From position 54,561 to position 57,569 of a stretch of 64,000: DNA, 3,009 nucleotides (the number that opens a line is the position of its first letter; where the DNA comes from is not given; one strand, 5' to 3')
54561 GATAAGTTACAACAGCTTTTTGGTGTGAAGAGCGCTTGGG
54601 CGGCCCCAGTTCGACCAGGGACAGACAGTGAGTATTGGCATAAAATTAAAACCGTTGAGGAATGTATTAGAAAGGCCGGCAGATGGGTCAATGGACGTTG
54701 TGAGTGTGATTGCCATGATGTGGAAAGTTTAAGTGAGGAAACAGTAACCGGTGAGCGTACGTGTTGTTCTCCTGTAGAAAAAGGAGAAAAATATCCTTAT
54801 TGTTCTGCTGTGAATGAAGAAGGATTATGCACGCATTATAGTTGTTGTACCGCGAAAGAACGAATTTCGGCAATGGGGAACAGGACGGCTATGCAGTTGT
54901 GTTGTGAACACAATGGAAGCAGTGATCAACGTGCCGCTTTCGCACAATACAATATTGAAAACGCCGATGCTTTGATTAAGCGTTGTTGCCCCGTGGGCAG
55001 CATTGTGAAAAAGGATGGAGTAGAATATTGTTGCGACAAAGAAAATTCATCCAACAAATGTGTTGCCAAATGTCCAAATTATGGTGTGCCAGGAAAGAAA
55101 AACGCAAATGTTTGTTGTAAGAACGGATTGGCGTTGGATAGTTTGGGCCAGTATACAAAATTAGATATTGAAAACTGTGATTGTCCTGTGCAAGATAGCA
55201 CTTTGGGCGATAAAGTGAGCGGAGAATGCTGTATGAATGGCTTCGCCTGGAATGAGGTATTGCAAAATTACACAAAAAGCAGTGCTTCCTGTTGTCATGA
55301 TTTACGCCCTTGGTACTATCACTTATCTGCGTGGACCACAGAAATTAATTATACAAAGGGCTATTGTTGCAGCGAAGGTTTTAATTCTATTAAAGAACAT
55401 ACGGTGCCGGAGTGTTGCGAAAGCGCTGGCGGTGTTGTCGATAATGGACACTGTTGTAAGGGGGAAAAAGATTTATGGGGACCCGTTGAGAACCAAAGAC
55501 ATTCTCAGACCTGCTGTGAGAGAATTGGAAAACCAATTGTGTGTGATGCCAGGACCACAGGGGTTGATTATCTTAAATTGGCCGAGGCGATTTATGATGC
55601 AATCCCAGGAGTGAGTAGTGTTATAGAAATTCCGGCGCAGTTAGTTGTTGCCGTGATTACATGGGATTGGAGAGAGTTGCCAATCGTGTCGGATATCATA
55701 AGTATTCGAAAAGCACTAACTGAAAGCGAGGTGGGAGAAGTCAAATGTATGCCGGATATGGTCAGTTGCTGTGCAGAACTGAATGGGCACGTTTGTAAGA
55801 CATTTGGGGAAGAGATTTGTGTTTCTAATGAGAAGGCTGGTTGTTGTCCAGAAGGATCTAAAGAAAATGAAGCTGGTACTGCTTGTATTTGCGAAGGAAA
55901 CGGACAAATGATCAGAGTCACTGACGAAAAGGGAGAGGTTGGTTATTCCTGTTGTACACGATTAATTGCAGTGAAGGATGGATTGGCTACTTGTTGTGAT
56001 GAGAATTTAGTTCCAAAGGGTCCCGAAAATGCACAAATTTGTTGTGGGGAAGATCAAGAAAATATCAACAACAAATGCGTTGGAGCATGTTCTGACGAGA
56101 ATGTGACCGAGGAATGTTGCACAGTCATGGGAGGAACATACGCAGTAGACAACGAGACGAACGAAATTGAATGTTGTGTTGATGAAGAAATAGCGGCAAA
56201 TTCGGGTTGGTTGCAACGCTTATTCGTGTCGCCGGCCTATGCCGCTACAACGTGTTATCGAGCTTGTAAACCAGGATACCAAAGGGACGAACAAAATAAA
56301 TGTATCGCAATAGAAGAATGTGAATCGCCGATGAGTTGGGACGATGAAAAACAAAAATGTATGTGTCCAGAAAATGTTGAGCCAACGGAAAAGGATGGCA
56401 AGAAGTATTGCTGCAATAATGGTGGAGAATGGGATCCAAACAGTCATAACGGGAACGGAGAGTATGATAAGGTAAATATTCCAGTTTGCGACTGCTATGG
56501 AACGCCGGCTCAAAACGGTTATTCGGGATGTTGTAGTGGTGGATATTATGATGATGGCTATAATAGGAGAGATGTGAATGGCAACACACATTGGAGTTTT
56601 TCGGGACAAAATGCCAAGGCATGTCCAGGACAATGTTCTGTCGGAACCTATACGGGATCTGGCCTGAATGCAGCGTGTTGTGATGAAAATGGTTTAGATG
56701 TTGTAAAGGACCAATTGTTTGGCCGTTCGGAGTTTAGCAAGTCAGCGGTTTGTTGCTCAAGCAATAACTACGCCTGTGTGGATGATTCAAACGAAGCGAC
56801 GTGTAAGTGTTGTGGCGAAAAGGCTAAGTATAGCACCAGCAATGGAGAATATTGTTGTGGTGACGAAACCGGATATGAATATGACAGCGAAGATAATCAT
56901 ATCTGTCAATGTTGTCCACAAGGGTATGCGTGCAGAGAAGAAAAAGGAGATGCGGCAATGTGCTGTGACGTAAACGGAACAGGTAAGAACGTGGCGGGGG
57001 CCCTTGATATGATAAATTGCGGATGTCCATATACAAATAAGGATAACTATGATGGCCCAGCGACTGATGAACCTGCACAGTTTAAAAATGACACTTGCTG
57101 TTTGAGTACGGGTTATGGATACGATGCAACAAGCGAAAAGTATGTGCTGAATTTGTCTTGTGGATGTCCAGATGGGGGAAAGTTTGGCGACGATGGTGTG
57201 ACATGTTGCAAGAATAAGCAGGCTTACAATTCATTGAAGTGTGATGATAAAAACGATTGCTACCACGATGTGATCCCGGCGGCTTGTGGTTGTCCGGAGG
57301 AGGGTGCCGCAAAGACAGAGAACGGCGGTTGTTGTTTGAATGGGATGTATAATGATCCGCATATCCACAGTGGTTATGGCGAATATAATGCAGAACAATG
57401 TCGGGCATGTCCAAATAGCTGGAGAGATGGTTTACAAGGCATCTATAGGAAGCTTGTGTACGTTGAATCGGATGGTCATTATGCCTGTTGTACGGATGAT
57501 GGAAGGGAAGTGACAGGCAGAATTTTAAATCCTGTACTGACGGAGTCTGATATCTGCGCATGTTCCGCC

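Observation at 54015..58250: Giant secreted protein built from about 40 CC-dipeptide units: an unassigned disulfide-rich repeat architecture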

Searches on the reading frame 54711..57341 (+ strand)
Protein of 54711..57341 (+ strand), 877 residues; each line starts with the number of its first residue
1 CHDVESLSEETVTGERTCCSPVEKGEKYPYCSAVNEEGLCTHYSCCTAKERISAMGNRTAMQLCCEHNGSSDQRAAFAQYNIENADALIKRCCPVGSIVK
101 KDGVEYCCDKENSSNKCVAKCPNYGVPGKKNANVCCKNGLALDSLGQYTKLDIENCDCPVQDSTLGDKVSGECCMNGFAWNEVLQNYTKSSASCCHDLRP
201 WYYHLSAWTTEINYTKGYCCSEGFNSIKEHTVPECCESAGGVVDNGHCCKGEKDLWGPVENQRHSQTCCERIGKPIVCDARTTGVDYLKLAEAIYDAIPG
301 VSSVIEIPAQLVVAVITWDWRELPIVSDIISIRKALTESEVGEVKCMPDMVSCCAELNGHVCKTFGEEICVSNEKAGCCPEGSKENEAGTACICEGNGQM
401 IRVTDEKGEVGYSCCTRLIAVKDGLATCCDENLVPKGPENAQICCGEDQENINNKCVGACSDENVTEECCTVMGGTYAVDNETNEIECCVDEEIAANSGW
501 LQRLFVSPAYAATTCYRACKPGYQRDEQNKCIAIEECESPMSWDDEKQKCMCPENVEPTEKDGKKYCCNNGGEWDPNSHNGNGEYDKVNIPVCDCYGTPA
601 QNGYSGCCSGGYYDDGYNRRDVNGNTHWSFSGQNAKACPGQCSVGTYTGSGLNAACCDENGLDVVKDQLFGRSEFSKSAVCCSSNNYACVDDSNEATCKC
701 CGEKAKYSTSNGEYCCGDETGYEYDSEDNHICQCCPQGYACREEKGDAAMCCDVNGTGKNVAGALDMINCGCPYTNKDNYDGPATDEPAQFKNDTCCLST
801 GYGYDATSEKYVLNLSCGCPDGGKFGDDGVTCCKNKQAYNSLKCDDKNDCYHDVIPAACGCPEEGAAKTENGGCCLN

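Call 19: find_related_loci(query=A1, collection=genome_contigs, flank=10000)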
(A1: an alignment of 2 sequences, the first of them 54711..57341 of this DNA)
Query A1 (877 aa) in genome_contigs; peptide patterns used: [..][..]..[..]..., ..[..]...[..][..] (x = any residue, [..] = any of these).
102 stretches matched a pattern, but none encodes a relative of the query by tblastn (E <= 1e-3).
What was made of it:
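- On Dsb-dependent oxidative folding substrate: The source genome is not among the GTDB representatives that were scanned (call 19).
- Tried and rejected: GTDB genome scan: a pattern scan for relatives of the giant found none, but exact-pattern seeding may miss divergent copies (call 19).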

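Call 24: search_protein_representatives(alignment_id=A1)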
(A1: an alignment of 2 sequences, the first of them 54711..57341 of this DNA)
Query: 2 sequences, 919 profile positions. Proteins with E-value up to 0.001 (for the whole library): 23; up to 1e-10: 9; up to 1e-30: 2. The best 23 are listed.
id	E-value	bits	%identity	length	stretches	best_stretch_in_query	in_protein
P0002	0.0e+00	1768.8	-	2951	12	1-919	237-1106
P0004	4.0e-101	356.3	-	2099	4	132-465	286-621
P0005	5.8e-25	104.3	-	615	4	342-488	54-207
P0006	9.4e-25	103.6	-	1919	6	361-595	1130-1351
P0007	3.8e-23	98.3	-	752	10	853-919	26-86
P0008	7.9e-13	64.1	-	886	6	820-919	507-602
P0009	8.1e-13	64.1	-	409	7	855-919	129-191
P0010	4.1e-12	61.8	-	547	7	761-918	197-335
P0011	6.1e-11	57.9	-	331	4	835-919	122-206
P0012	5.5e-10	54.7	-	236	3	92-176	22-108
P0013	1.3e-09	53.4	-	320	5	129-183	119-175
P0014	1.2e-08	50.3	-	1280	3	555-878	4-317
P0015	3.7e-08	48.7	-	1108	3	555-642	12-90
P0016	4.9e-08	48.3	-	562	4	114-196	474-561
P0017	1.6e-07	46.6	-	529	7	122-199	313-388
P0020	3.0e-05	39.0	-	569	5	828-919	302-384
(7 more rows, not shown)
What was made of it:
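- Family: 23 proteins in 1.84 billion representatives (call 24).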

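Call 27: search_protein_families(library=pfam, alignment_id=A2, max_evalue=1)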
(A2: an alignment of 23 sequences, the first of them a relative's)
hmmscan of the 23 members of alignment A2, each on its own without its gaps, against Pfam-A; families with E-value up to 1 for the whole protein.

A. member 1, P0009 (409 aa): 0 families

B. families by the number of members that match (of 23 scanned): 5 families
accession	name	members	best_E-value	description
PF07963.17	N_methyl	2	0.018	Prokaryotic N-terminal methylation motif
PF12662.13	cEGF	2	0.027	Complement Clr-like EGF-like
PF03128.19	CXCXC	1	0.0063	CXCXC repeat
PF14670.12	FXa_inhibition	1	0.048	Coagulation Factor Xa inhibitory site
PF06387.16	Calcyon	1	0.12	D1 dopamine receptor-interacting protein (calcyon)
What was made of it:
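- On Galaxin-like repeats (PF24748 / PTHR34490): None of 23 relatives hits at E <= 1 (call 27).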

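Call 28: search_protein_families(library=ncbifam, alignment_id=A2, max_evalue=1)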
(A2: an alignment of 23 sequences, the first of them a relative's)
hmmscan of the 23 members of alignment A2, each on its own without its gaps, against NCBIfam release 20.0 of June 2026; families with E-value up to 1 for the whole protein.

A. member 1, P0009 (409 aa): 0 families

B. families by the number of members that match (of 23 scanned): 6 families
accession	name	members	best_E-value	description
NF007800.0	PRK10506.1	2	0.0087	prepilin peptidase-dependent protein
TIGR04527.1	mycoplas_twoTM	1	0.015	MG_279/MG_280 family protein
TIGR02532.1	IV_pilin_GFxxxE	1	0.1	prepilin-type N-terminal cleavage/methylation domain-containing protein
NF045868.1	MPN551_DNA_bnd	1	0.11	MPN551 family DNA-binding protein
NF007231.0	PRK09649.1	1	0.12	RNA polymerase sigma factor SigC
NF033837.1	GarQ_core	1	0.23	garvicin Q family class II bacteriocin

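Call 46: find_encoding_contigs(protein=P0009, flank=8000, max_places=3)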
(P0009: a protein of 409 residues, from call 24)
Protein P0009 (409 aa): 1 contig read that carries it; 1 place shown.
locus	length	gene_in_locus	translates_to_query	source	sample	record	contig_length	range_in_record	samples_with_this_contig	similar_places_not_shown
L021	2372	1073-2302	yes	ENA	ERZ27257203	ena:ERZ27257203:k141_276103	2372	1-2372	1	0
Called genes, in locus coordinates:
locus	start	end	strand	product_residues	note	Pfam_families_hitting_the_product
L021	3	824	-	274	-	?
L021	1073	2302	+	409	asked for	-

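Call 47: find_encoding_contigs(protein=P0004, flank=10000, max_places=3)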
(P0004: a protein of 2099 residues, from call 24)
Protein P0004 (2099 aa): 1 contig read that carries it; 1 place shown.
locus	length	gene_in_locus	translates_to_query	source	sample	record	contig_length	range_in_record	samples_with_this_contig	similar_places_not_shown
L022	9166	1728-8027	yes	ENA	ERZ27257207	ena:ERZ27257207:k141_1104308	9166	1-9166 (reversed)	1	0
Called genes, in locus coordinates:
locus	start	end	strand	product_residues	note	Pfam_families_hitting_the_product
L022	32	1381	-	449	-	PF00209:SNF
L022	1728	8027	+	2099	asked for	-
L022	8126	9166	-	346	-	?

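Call 48: find_encoding_contigs(protein=P0014, flank=10000, max_places=3)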
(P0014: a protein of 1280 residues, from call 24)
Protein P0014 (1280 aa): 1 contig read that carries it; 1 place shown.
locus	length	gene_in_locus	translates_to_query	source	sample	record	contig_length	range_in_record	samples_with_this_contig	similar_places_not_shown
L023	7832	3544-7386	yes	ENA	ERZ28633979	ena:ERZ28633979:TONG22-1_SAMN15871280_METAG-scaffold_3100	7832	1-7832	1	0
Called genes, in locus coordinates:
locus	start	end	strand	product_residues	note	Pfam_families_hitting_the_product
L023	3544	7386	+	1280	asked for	-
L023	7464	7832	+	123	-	?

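Call 49: find_encoding_contigs(protein=P0016, flank=10000, max_places=3)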
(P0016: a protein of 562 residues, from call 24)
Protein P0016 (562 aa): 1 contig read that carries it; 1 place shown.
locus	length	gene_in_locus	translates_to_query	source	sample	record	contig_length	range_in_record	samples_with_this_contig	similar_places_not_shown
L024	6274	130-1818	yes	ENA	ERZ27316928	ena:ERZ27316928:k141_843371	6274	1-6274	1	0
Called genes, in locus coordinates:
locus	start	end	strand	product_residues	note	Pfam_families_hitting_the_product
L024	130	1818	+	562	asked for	-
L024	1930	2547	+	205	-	-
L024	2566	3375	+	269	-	-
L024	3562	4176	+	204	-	PF00163:Ribosomal_S4, PF01479:S4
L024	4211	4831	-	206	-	-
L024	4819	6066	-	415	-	PF08345:YscJ_FliF_C (weak), PF01706:FliG_C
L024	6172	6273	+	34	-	?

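Call 72: find_encoding_contigs(protein=P0015, flank=10000, max_places=3)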
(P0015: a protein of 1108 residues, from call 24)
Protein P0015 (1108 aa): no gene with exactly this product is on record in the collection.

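Call 73: find_encoding_contigs(protein=P0006, flank=10000, max_places=3)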
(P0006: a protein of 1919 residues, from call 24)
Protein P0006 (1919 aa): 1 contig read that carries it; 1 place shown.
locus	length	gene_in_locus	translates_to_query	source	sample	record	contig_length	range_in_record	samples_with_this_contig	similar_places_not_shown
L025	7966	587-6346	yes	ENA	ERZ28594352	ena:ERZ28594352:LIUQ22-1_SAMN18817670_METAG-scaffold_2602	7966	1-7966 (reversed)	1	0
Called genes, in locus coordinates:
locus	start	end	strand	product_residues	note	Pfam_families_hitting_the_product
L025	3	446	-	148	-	?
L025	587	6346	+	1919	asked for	-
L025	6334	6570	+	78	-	-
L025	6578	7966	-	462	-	?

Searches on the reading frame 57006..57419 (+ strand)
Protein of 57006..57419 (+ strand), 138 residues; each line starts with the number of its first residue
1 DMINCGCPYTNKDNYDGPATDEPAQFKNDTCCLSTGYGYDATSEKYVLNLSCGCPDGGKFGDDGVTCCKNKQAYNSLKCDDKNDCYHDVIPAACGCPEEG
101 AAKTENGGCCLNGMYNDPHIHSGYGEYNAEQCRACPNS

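Call 50: predict_structure(alignment_id=A4)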
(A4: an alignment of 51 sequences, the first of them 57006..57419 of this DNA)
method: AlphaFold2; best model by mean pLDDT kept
length: 138 residues; sequences in the alignment: 51
mean_pLDDT: 84.7   pTM: 0.72
mean pLDDT of the five models: 84.7, 84.1, 83.4, 83.3, 79.8
residues with pLDDT >= 90: 51; 70-90: 79; 50-70: 5; < 50: 3
segments of 3 or more residues with pLDDT < 50: none
pLDDT, mean of each block of 10 residues (from residue 1): 83 78 88 91 91 93 94 89 85 90 82 81 75 60
secondary structure, 60 per line:
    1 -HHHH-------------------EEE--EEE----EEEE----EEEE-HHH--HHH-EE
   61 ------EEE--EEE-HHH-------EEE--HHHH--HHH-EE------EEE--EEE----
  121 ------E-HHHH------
elements in order: H2-5 E25-27 E30-32 E37-40 E45-48 E67-69 E72-74 E86-88 H91-94 E109-111 E114-116 H129-132

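Call 54: fold_search(model_id=the predicted structure, library=pdb)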
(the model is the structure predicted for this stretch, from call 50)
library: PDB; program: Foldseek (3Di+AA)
matches with E <= 10: 67; with E <= 0.001: 0
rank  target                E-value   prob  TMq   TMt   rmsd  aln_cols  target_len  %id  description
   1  6phf_E                1.3e+00  0.03  0.14  0.12  12.7       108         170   18  Pfs25 in complex with the human transmission blocking antibody 2587 (released 2019-10-02)
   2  7v7b_A                2.7e+00  0.06  0.23  0.05   7.2        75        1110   17  CryoEM structure of DDB1-VprBP complex in ARM-up conformation (released 2022-08-31)
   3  9y4q_B                3.0e+00  0.03  0.19  0.12  10.0       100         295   11  Crystal structure of the human DCAF1 WDR domain in complex with OICR-40102 (released 2026-01-14)
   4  9ydg_B                3.9e+00  0.04  0.16  0.09   7.3        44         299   16  Crystal structure of the human DCAF1 WDR domain in complex with OICR-41074 (released 2025-11-12)
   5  7sse_B                4.4e+00  0.04  0.16  0.09   7.3        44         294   16  Crystal structure of the WDR domain of human DCAF1 in complex with CYCA-117-70 (released 2021-12-15)
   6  9d4e_A                4.4e+00  0.04  0.16  0.09   7.3        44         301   16  Crystal structure of the human DCAF1 WDR domain in complex with OICR-41103 (released 2024-12-18)
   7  9ply_B                4.4e+00  0.02  0.18  0.11  10.0       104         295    9  Crystal structure of the human DCAF1 WDR domain in complex with OICR-40156 (released 2025-07-30)
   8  6rfk_E                5.0e+00  0.02  0.12  0.21   7.4        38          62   16  Crystal structure of EGRCK-inhibited Gla-domainless fIXa (K148Q, R150Q variant) (released 2019-06-12)
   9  9i6i_E                5.4e+00  0.07  0.16  0.08   2.0        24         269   12  Room-temperature structure of KR2 rhodopsin in pentameric form at 85% relative humidity (released 2025-07-16)
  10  9d4e_B                5.4e+00  0.03  0.16  0.09   7.3        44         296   16  Crystal structure of the human DCAF1 WDR domain in complex with OICR-41103 (released 2024-12-18)
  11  9y76_A                5.4e+00  0.03  0.16  0.09   7.3        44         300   16  Crystal structure of the human DCAF1 WDR domain in complex with OICR-40120 (released 2025-10-15)
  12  6yc2_D                5.7e+00  0.06  0.16  0.08   2.1        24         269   12  Crystal structure of the light-driven sodium pump KR2 in the pentameric form at room temperature, pH 8.0 (released 2020-04-08)
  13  9bhr_B                5.7e+00  0.03  0.16  0.09   7.3        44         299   16  Crystal structure of the WDR domain of human DCAF1 in complex with OICR-40155 compound (released 2024-05-08)
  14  9a40_B                5.7e+00  0.02  0.15  0.07   6.7        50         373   18  model of Cullin4 (released 2024-09-18)
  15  6yc0_A                6.9e+00  0.06  0.16  0.08   2.0        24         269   12  Crystal structure of the steady-state-SMX activated state of the light-driven sodium pump KR2 in the pentameric form a (released 2020-04-08)
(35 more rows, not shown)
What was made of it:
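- Closest known: EGF-like / cEGF and other small disulfide-rich extracellular repeats. Same: The best (non-significant) Foldseek hits are EGF-type: Pfs25 and factor IX/Xa EGF (call 54). cEGF gives E = 0.027 in two relatives (call 27).
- On EGF-like domains: The best Foldseek hit has E = 1.3 (call 54).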

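Call 61: find_homologous_proteins(query=A4, max_evalue=0.001)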
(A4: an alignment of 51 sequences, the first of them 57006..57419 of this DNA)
Query A4 (51 sequences) (138 aa, profile of the alignment): 2 proteins with E <= 0.001 among 178 candidates.
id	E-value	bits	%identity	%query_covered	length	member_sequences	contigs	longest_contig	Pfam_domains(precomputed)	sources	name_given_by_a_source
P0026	1.6e-23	102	33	88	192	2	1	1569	-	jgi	jgi:hypothetical protein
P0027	2.1e-4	39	30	49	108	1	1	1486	-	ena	-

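Call 67: fold_search(model_id=the predicted structure, library=viral)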
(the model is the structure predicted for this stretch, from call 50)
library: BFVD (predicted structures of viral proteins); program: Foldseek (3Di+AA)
matches with E <= 10: 93; with E <= 0.001: 0
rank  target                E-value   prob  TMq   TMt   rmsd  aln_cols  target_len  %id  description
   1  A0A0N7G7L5            7.9e-01  0.02  0.12  0.06  14.8       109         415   18  Chitin-binding type-2 domain-containing protein [Chrysochromulina ericina virus CeV-01B]
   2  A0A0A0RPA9            8.4e-01  0.03  0.20  0.08  15.1       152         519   18  Uncharacterized protein [Yellowstone Lake virophage 5]
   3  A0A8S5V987            1.0e+00  0.15  0.21  0.17   5.7        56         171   14  Homing endonuclease [Siphoviridae sp. ct2D011]
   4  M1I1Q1                1.4e+00  0.04  0.21  0.08   9.8       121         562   17  (no name in the UniProt tables at hand)
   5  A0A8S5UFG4            1.6e+00  0.04  0.15  0.04  12.4        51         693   22  Uncharacterized protein [Myoviridae sp. ctcyQ27]
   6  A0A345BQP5            1.7e+00  0.08  0.16  0.14   9.3        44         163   20  (no name in the UniProt tables at hand)
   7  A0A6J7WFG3            1.8e+00  0.02  0.16  0.16  12.8       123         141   12  HNH nuclease [uncultured Caudovirales phage]
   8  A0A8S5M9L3            1.9e+00  0.03  0.17  0.17  13.4        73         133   15  Homing endonuclease [Siphoviridae sp. ctB3v5]
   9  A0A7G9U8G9            1.9e+00  0.01  0.14  0.07  11.7       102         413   17  Capsid associated protein [Spilarctia obliqua nucleopolyhedrovirus]
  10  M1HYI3                2.1e+00  0.04  0.16  0.18   9.2        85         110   14  (no name in the UniProt tables at hand)
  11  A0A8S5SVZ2            2.3e+00  0.03  0.15  0.10   8.4        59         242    8  Homing endonuclease [Siphoviridae sp. ctZHD14]
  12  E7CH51                2.5e+00  0.04  0.12  0.03   9.9        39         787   33  Fiber [Murine adenovirus 2]
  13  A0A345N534            2.8e+00  0.10  0.14  0.16   3.4        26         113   31  (no name in the UniProt tables at hand)
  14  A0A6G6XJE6            3.0e+00  0.03  0.21  0.18  12.8       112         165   16  Uncharacterized protein [Gordonia phage Skog]
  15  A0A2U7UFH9            3.0e+00  0.01  0.14  0.08  14.7       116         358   16  FliL incomplete domain containing protein [Pandoravirus macleodensis]
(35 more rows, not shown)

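Call 85: search_solved_structures(query=A4, max_evalue=10, show_alignments=2)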
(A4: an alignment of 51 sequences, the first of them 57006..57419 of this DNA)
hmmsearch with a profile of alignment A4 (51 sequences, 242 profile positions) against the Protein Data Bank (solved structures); distinct sequences matched with E-value up to 10: 0.
